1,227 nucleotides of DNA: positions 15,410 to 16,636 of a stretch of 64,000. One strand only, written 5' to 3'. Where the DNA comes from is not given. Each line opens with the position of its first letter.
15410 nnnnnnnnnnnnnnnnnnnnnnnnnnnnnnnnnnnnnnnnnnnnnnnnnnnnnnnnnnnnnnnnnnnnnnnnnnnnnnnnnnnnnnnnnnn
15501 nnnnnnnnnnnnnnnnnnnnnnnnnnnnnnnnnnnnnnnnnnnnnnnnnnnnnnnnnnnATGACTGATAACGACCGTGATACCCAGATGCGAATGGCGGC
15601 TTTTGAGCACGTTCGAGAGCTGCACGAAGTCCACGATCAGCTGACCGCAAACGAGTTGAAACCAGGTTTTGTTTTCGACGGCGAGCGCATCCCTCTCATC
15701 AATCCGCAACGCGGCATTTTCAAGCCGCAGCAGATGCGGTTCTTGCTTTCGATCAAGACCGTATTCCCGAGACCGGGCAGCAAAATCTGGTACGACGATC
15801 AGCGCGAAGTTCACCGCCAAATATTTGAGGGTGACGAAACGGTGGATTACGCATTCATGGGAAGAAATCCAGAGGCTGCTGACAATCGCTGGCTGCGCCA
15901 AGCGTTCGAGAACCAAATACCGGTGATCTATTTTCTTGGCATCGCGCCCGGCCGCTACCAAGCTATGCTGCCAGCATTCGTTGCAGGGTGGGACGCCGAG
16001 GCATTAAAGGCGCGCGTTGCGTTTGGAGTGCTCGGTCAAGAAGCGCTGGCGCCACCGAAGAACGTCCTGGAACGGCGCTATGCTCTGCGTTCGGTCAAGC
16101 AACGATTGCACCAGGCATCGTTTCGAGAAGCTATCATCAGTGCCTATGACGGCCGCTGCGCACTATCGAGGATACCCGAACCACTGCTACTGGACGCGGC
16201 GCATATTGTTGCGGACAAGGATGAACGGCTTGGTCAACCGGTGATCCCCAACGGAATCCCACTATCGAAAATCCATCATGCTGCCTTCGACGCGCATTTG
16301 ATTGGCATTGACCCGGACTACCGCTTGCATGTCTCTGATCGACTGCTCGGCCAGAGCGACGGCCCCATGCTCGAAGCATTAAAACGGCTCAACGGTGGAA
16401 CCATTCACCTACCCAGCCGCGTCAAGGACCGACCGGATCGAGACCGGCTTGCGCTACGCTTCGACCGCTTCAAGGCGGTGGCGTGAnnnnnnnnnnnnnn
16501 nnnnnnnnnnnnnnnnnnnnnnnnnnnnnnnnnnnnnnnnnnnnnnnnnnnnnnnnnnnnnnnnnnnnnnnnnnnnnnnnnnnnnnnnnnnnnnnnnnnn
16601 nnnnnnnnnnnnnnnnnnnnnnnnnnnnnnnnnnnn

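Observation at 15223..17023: HNH_2-type nuclease gene carried between 37-bp direct repeats that embed a perfect 12-bp palindrome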

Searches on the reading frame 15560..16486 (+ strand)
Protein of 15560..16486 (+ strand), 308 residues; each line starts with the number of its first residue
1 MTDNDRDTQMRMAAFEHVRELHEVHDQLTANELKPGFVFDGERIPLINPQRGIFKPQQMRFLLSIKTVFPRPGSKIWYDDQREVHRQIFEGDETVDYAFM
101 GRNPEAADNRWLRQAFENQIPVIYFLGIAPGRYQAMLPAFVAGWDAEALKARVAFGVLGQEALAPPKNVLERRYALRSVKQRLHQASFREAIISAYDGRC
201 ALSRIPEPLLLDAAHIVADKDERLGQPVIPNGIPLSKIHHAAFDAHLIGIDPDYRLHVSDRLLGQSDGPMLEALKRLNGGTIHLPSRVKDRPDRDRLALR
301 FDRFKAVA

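Call 9: search_protein_families(library=pfam, proteins=[window:15560-16486:+], max_evalue=0.01)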
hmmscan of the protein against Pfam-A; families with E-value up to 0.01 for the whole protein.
window:15560-16486:+ (308 aa): 1 family
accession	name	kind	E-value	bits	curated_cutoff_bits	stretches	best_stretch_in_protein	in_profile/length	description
PF13391.12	HNH_2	-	1.9e-09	37.7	21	1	200-251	1-66/66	HNH endonuclease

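Call 10: find_homologous_proteins(query=window:15560-16483:+)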
Query window:15560-16483:+ (308 aa): 6586 proteins with E <= 0.001 among 8000 candidates; the best 120 are listed.
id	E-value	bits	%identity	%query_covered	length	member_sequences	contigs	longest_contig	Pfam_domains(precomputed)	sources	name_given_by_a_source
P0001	8.4e-205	697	100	100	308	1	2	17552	PF13391.13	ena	-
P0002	2.9e-204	695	99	100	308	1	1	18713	PF13391.13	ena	-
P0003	1.2e-202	690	98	100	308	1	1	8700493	PF13391.13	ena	-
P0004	1.3e-200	683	96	100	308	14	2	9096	PF13391.13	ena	-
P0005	2.4e-196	669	95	100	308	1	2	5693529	PF13391.13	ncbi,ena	-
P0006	5.8e-190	648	91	100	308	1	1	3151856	PF13391.13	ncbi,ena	-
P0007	2.9e-189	646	92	100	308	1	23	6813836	PF13391.13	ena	-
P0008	6.3e-189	645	96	95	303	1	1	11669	PF13391.13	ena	-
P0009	1.1e-188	644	91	100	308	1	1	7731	PF13391.13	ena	-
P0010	2.4e-188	643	91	100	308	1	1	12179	PF13391.13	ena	-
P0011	1.3e-187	641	91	100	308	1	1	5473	PF13391.13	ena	-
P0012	1.7e-187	640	91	100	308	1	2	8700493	PF13391.13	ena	-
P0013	2.5e-187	640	91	100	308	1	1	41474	PF13391.13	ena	-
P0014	5.2e-184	629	88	100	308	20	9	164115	PF13391.13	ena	-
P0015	4.0e-183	626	89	100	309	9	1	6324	PF13391.13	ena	-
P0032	4.7e-176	603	83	100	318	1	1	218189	PF13391.13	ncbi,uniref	ncbi:HNH endonuclease [Aquamicrobium soli]|uniref:HNH endonuclease n=1 Tax=Aquamicrobium soli TaxID=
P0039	1.2e-175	601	83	100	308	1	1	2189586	PF13391.13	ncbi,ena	-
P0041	1.4e-175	601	83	100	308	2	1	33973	PF13391.13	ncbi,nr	ncbi:MAG: HNH endonuclease [Magnetospirillum sp.]|nr:HNH endonuclease [Magnetospirillum sp.]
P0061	8.9e-175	598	81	100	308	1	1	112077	PF13391.13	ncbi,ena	-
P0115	1.9e-173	594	82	100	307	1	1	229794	PF13391.13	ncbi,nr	ncbi:MAG: HNH endonuclease [Rhizobiaceae bacterium]|nr:HNH endonuclease [Rhizobiaceae bacterium]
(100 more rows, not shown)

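Call 11: search_protein_families(library=ncbifam, proteins=[window:15560-16486:+], max_evalue=0.1)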
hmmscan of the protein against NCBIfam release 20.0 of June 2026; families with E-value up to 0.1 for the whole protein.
window:15560-16486:+ (308 aa): 2 families
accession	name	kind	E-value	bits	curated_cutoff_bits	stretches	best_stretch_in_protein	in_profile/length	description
NF045808.1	PT-DNA_restrict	exception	3.1e-12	46.2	180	1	180-295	157-273/284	phosphorothioated DNA-binding restriction endonuclease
NF033622.1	repair_DdrC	equivalog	0.097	12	150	0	69-118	75-124/223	DNA damage response protein DdrC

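Call 12: search_protein_families(library=padloc, proteins=[window:15560-16486:+], max_evalue=0.1)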
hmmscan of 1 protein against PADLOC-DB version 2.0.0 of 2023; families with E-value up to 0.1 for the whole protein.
window:15560-16486:+ (308 aa): 2 families
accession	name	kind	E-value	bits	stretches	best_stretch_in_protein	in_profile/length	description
PDLC04132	HNH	-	1.6e-23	81.2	1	176-297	145-264/286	-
PDLC03546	HNH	-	4.8e-10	36.9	1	179-285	153-259/282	Type II restriction enzyme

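Call 13: search_solved_structures(query=window:15560-16483:+, max_evalue=1, show_alignments=2)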
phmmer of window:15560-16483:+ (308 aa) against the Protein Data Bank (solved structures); distinct sequences matched with E-value up to 1: 1.
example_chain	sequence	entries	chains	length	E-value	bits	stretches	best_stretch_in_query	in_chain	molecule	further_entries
3uw2_A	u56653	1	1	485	0.26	13.9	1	17-81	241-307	Phosphoglucomutase/phosphomannomutase family protein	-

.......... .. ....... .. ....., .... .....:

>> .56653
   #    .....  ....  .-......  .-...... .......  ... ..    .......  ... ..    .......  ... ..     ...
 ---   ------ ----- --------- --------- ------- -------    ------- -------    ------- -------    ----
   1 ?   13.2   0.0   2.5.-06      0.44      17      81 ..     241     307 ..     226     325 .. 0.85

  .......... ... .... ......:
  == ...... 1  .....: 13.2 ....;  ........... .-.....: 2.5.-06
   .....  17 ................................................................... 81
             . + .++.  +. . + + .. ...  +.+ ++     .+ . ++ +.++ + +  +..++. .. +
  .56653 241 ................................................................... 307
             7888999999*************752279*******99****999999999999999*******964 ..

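Call 14: find_encoding_contigs(protein=P0001, flank=6000, max_places=6)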
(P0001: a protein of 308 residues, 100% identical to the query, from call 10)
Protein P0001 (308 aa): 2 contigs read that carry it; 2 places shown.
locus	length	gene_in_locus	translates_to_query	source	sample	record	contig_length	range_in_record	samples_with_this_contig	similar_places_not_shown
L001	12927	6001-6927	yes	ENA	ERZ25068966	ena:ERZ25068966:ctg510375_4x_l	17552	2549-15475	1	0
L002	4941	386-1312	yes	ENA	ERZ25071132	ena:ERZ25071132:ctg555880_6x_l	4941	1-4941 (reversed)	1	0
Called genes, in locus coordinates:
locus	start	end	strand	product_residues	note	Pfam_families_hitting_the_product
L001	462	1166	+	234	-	PF00117:GATase, PF07722:Peptidase_C26 (faint)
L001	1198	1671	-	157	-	PF00665:rve, PF13683:rve_3, PF13333:rve_2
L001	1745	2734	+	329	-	PF13737:DDE_Tnp_1_5, PF01609:DDE_Tnp_1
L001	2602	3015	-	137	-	-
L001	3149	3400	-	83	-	-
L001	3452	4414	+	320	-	PF13505:OMP_b-brl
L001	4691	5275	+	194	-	PF13565:HTH_32, PF13276:HTH_21 (weak), PF01498:HTH_Tnp_Tc3_2 (faint)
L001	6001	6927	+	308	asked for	PF13391:HNH_2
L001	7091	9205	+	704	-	PF12161:HsdM_N, PF02384:N6_Mtase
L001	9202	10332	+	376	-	PF01420:Methylase_S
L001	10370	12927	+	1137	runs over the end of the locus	PF04313:HSDR_N, PF04851:ResIII, PF18766:SWI2_SNF2, PF22679:T1R_D3-like, PF11867:T1RH-like_C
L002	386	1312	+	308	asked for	PF13391:HNH_2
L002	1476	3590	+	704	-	PF12161:HsdM_N, PF02384:N6_Mtase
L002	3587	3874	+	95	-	-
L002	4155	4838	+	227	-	PF01420:Methylase_S (weak)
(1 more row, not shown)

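Call 15: find_encoding_contigs(protein=P0003, flank=6000, max_places=4)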
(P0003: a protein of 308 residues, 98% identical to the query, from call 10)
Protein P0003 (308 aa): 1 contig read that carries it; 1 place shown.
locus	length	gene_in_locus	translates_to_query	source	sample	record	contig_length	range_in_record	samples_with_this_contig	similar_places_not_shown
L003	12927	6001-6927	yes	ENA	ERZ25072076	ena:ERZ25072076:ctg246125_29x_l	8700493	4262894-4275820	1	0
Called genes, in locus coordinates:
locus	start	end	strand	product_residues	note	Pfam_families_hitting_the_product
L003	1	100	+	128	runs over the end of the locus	-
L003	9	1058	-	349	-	PF13565:HTH_32 (weak), PF13683:rve_3 (weak)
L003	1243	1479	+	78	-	PF22513:FitA-like_RHH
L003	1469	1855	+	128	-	PF01850:PIN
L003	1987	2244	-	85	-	-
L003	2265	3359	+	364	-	PF07969:Amidohydro_3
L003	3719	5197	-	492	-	PF01555:N6_N4_Mtase, PF01844:HNH, PF14279:HNH_5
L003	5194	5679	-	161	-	-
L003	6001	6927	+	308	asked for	PF13391:HNH_2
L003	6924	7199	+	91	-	-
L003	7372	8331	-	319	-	PF00078:RVT_1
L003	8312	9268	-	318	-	PF28093:STM3845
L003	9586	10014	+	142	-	-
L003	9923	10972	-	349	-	PF13565:HTH_32 (weak), PF13683:rve_3 (weak)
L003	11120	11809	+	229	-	PF04909:Amidohydro_2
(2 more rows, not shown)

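Call 18: find_encoding_contigs(protein=P0001, flank=10000, max_places=2)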
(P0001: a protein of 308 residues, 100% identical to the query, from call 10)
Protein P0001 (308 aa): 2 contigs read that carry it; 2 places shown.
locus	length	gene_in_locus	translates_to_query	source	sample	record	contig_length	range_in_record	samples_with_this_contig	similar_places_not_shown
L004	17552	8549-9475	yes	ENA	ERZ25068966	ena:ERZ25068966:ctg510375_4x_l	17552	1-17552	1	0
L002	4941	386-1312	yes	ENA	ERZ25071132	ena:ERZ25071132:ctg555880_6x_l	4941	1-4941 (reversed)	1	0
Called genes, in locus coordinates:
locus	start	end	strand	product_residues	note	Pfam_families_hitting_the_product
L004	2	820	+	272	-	?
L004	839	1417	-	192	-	PF00239:Resolvase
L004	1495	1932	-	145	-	PF11149:DUF2924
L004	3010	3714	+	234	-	PF00117:GATase, PF07722:Peptidase_C26 (faint)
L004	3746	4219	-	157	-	PF00665:rve, PF13683:rve_3, PF13333:rve_2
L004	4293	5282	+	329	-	PF13737:DDE_Tnp_1_5, PF01609:DDE_Tnp_1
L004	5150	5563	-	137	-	-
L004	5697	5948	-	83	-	-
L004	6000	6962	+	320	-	PF13505:OMP_b-brl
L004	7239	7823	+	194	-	PF13565:HTH_32, PF13276:HTH_21 (weak), PF01498:HTH_Tnp_Tc3_2 (faint)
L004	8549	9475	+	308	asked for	PF13391:HNH_2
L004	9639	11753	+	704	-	PF12161:HsdM_N, PF02384:N6_Mtase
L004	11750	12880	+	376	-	PF01420:Methylase_S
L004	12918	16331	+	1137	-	PF04313:HSDR_N, PF04851:ResIII, PF18766:SWI2_SNF2, PF22679:T1R_D3-like, PF11867:T1RH-like_C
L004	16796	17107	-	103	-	-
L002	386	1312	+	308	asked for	PF13391:HNH_2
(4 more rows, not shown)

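Call 19: find_encoding_contigs(protein=P0002, flank=10000, max_places=3)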
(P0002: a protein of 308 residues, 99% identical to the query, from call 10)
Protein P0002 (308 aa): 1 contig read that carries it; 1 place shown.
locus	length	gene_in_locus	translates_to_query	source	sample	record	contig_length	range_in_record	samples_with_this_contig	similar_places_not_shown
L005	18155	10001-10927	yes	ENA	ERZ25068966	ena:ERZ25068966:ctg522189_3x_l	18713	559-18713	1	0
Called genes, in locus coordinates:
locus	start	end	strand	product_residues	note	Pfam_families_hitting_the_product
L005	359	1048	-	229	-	PF01420:Methylase_S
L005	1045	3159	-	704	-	PF12161:HsdM_N, PF02384:N6_Mtase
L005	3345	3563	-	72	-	-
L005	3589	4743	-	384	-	PF00078:RVT_1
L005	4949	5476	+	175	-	-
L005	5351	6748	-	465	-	PF00078:RVT_1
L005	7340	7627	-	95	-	-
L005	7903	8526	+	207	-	PF13505:OMP_b-brl (faint)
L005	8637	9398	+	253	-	PF13565:HTH_32, PF13276:HTH_21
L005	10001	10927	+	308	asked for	PF13391:HNH_2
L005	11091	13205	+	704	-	PF12161:HsdM_N, PF02384:N6_Mtase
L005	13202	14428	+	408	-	PF01420:Methylase_S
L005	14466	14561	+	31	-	-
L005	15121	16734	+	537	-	PF22679:T1R_D3-like, PF11867:T1RH-like_C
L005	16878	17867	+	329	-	PF13737:DDE_Tnp_1_5, PF01609:DDE_Tnp_1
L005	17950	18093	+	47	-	-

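Call 33: search_protein_families(library=ncbifam, proteins=[L005:3589-4743:-, L005:5351-6748:-, L005:3345-3563:-, L005:7340-7627:-], max_evalue=0.01)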
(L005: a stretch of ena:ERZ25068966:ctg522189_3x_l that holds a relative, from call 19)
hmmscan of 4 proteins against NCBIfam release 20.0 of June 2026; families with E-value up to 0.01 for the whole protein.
L005:3589-4743:- (384 aa): 7 families
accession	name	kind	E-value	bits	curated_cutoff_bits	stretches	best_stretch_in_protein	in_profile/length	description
TIGR04416.1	group_II_RT_mat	equivalog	3.4e-100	335.6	300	1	58-368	3-294/353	group II intron reverse transcriptase/maturase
NF041747.1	Drt3a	equivalog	7.8e-16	58.4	200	1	182-350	115-269/412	antiviral reverse transcriptase Drt3a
NF041746.1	Drt2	equivalog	4.2e-15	55.8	390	1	227-344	216-322/416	antiviral reverse transcriptase Drt2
NF038233.2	retron_St85_RT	exception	1.1e-12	47.9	235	1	108-315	26-213/289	retron St85 family RNA-directed DNA polymerase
NF041749.1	Drt4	equivalog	1.1e-06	27.9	450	1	272-317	224-269/489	antiviral reverse transcriptase Drt4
NF042941.1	Retron_TIR_antiphage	equivalog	5.1e-06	25.6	600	1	110-328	32-229/464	TIR domain-containing anti-phage reverse transcriptase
TIGR04499.1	abortive_AbiA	subfamily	0.0025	16.6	250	1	176-315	144-291/615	AbiA family abortive infection protein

L005:5351-6748:- (465 aa): 7 families
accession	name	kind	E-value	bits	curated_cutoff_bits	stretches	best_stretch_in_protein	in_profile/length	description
TIGR04416.1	group_II_RT_mat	equivalog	8.6e-112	373.7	300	1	58-428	3-352/353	group II intron reverse transcriptase/maturase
NF041747.1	Drt3a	equivalog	3.7e-16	59.5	200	1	181-357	114-274/412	antiviral reverse transcriptase Drt3a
NF041746.1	Drt2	equivalog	8.2e-16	58.2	390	1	228-370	217-342/416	antiviral reverse transcriptase Drt2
NF038233.2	retron_St85_RT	exception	1.5e-12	47.4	235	1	108-315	26-213/289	retron St85 family RNA-directed DNA polymerase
NF041749.1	Drt4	equivalog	1.4e-06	27.6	450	1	272-317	224-269/489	antiviral reverse transcriptase Drt4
NF042941.1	Retron_TIR_antiphage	equivalog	2.9e-06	26.4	600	1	110-342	32-243/464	TIR domain-containing anti-phage reverse transcriptase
TIGR04499.1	abortive_AbiA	subfamily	0.0033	16.2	250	1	176-315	144-291/615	AbiA family abortive infection protein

L005:3345-3563:- (72 aa): 0 families

L005:7340-7627:- (95 aa): 0 families

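Call 36: find_encoding_contigs(protein=P0032, flank=7000, max_places=2)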
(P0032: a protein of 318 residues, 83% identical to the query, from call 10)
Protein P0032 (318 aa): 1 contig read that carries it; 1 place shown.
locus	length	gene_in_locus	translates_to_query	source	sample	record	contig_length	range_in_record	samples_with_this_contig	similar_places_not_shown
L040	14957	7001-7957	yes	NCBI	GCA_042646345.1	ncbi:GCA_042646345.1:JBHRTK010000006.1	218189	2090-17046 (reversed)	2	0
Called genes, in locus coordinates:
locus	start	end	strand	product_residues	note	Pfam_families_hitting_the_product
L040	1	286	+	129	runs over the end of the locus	-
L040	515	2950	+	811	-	PF04313:HSDR_N (faint), PF00270:DEAD, PF04851:ResIII, PF18766:SWI2_SNF2, PF08463:EcoEI_R_C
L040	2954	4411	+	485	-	PF12161:HsdM_N, PF02384:N6_Mtase, PF01170:UPF0020, PF07669:Eco57I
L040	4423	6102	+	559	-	PF01420:Methylase_S (faint)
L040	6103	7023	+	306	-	PF13391:HNH_2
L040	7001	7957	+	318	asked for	PF13391:HNH_2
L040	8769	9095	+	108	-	-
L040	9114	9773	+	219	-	PF01625:PMSR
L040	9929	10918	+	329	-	PF02608:Bmp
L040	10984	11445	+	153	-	PF00583:Acetyltransf_1, PF13673:Acetyltransf_10 (weak), PF13508:Acetyltransf_7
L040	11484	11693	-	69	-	PF04102:SlyX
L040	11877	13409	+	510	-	PF00005:ABC_tran, PF13304:AAA_21 (faint), PF00005:ABC_tran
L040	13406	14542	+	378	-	PF02653:BPD_transp_2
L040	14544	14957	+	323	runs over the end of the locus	PF02653:BPD_transp_2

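Call 37: find_encoding_contigs(protein=P0007, flank=7000, max_places=6)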
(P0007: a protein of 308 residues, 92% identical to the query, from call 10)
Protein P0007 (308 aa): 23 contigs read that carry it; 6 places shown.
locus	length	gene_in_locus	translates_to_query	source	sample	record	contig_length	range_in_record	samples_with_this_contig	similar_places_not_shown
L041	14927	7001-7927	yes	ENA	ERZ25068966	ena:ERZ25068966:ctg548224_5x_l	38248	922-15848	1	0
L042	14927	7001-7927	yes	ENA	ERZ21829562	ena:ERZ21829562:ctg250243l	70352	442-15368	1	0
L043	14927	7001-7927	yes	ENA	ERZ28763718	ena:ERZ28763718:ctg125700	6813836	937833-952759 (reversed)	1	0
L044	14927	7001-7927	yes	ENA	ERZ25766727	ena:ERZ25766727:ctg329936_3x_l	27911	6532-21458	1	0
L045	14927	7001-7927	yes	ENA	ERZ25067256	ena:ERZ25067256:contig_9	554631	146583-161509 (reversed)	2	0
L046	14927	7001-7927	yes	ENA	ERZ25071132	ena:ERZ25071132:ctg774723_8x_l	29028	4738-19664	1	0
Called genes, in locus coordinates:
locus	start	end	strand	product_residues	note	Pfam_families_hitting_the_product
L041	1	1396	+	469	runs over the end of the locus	PF08843:AbiEii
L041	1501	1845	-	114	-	PF13683:rve_3 (weak)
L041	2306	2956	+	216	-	PF01545:Cation_efflux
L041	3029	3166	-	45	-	-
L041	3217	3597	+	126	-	-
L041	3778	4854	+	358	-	PF04055:Radical_SAM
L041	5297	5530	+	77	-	-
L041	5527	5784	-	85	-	-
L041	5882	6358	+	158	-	PF03330:DPBB_1, PF05036:SPOR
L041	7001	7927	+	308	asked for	PF13391:HNH_2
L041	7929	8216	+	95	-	-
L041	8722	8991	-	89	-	-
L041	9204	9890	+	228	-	PF02586:SRAP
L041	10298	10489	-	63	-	-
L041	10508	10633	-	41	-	-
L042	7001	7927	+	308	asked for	PF13391:HNH_2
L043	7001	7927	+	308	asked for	PF13391:HNH_2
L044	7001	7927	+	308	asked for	PF13391:HNH_2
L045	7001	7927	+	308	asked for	PF13391:HNH_2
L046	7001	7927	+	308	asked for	PF13391:HNH_2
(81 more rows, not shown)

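Call 38: find_encoding_contigs(protein=P0041, flank=7000, max_places=2)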
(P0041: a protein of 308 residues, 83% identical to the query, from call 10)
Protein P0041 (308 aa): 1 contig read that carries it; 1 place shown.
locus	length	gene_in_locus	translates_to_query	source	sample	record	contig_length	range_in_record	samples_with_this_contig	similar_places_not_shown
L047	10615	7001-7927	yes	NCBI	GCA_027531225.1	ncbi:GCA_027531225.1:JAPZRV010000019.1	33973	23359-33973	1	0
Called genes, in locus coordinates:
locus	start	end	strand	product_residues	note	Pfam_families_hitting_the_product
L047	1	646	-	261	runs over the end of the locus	PF00460:Flg_bb_rod, PF22692:LlgE_F_G_D1, PF06429:Flg_bbr_C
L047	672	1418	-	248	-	PF00460:Flg_bb_rod, PF22692:LlgE_F_G_D1, PF06429:Flg_bbr_C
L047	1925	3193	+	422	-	PF00589:Phage_integrase (weak)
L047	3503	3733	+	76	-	-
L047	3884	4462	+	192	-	PF00589:Phage_integrase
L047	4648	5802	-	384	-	-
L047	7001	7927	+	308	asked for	PF13391:HNH_2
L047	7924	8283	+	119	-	-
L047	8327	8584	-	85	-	PF13560:HTH_31 (weak), PF01381:HTH_3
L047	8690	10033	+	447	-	PF00004:AAA (faint)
